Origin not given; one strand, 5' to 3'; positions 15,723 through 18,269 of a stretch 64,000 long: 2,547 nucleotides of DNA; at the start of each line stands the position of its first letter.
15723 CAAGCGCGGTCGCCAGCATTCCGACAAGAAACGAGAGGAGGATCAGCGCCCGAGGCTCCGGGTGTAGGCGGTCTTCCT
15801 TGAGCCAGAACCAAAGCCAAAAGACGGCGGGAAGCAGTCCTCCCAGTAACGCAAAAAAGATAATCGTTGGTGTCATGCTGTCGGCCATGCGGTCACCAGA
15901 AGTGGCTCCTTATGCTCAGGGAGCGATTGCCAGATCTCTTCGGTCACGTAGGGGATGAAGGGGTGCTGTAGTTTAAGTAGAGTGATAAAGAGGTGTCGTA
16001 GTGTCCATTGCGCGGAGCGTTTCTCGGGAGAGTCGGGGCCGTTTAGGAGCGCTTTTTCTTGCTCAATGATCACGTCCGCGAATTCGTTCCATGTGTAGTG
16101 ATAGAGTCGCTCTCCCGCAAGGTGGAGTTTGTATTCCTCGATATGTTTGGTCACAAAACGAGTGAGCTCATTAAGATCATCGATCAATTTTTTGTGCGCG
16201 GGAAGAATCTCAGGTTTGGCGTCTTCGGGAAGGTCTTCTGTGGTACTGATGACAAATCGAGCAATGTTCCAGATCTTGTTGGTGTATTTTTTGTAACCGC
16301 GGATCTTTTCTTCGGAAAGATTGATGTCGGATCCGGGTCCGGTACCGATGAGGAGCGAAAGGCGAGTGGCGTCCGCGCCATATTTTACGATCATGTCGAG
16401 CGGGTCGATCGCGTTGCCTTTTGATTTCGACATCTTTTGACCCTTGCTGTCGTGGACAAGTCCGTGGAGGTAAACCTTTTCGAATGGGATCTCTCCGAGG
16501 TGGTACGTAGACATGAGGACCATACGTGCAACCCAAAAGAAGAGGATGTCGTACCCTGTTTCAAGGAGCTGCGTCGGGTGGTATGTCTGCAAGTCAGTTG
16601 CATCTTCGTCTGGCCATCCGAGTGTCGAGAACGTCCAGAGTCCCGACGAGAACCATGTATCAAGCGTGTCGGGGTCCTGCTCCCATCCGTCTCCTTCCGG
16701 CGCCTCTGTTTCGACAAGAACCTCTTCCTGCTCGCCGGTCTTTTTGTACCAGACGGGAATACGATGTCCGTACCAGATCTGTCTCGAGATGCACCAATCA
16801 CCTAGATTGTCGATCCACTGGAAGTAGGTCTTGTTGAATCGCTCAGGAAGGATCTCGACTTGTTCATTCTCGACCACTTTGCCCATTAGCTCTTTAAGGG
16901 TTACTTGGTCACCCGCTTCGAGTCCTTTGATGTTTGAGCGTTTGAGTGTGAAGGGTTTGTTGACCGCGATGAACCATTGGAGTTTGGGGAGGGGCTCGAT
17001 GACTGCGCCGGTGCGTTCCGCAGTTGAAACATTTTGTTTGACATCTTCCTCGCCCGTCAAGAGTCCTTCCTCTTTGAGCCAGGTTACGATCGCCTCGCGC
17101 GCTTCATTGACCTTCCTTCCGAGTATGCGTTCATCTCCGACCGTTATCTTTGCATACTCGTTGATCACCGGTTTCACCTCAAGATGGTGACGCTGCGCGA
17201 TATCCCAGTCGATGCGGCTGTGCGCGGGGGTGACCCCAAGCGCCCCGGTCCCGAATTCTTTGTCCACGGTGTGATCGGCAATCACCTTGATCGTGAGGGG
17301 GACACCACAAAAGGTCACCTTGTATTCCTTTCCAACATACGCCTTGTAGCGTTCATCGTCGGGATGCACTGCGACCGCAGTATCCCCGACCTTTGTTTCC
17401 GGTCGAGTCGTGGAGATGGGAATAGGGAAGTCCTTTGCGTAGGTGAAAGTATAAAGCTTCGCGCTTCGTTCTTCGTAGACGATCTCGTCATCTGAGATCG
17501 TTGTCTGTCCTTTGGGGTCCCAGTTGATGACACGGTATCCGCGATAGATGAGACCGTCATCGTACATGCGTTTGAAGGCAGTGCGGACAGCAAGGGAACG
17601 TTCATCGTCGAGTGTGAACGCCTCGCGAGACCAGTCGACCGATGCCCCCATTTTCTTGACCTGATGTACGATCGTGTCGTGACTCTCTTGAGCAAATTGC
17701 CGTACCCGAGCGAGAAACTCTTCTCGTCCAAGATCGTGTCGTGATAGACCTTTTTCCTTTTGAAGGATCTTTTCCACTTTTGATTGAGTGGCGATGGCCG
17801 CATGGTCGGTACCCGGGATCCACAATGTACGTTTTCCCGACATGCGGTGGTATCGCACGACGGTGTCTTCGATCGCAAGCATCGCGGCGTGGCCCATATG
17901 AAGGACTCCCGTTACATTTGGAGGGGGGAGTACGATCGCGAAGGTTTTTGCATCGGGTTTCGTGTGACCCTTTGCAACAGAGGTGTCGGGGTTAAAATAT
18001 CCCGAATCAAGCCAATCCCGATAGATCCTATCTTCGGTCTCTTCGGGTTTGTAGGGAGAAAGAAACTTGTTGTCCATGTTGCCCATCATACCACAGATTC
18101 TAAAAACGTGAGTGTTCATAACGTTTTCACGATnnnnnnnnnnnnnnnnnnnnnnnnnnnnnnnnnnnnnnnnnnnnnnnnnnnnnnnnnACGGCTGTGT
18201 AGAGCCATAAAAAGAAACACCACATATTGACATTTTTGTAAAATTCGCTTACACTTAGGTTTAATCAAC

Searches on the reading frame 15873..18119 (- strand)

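Call 5: search_protein_families(library=pfam, max_evalue=0.001, proteins=[window:15873-18119:-])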
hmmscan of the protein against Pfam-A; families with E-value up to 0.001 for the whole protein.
window:15873-18119:- (748 aa): 5 families
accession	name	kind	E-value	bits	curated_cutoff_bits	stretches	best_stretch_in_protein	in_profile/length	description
PF00133.28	tRNA-synt_1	-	4.1e-129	431.4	22.7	1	32-602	2-414/414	tRNA synthetases class I (I, L, M and V)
PF08264.19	Anticodon_1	-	4.4e-24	85.5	25.1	1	643-746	2-105/148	Anticodon-binding domain of tRNA ligase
PF09334.17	tRNA-synt_1g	-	8.5e-18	64.7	20.1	2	67-213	8-135/391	tRNA synthetases class I (M)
PF13603.12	tRNA-synt_1_2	-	1.7e-05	24.8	25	1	283-321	104-142/185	Leucyl-tRNA synthetase, editing domain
PF01406.26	tRNA-synt_1e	-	0.00039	20.3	27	0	535-607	227-297/301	tRNA synthetases class I (C) catalytic domain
